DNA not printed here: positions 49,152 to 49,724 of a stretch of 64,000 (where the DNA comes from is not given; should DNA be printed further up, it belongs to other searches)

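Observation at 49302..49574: Met-rich small secreted protein immediately upstream of ccdA/tlpA/msrAB: candidate sacrificial methionine sink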

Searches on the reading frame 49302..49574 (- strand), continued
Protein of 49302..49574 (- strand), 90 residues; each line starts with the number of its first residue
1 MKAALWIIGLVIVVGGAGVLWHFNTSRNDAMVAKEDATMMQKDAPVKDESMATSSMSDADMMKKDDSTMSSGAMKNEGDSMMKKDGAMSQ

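Call 75: find_encoding_contigs(protein=P0128, flank=3000, max_places=2)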
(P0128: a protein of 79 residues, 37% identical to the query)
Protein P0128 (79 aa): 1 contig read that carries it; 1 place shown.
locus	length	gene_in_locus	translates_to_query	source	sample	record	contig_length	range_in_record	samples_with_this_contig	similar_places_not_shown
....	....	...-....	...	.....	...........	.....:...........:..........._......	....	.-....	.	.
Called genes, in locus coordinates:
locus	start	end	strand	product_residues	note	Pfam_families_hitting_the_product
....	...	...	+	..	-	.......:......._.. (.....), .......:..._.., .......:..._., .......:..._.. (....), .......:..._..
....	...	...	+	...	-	-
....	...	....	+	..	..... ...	-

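Call 76: find_encoding_contigs(protein=P0136, flank=3000, max_places=2)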
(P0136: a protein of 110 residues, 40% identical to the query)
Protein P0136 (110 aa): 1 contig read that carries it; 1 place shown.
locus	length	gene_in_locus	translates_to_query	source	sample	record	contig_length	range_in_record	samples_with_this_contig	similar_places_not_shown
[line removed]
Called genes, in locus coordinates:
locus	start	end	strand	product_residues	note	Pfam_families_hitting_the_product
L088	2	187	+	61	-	?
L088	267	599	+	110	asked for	-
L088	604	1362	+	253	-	?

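Call 77: find_encoding_contigs(protein=P0138, flank=3000, max_places=2)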
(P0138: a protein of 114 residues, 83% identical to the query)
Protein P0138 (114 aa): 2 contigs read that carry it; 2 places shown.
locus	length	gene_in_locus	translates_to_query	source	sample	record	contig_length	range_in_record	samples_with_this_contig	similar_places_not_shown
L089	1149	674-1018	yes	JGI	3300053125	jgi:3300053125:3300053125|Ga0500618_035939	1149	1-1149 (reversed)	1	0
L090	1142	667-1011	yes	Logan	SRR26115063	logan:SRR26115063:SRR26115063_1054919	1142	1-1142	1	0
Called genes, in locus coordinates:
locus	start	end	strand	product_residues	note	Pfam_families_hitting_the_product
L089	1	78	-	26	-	?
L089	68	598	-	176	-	PF04542:Sigma70_r2, PF08281:Sigma70_r4_2, PF04545:Sigma70_r4 (weak)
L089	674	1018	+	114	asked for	-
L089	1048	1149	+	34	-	?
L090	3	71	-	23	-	?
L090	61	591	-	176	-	PF04542:Sigma70_r2, PF08281:Sigma70_r4_2, PF04545:Sigma70_r4 (weak)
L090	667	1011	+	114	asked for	-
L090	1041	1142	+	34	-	?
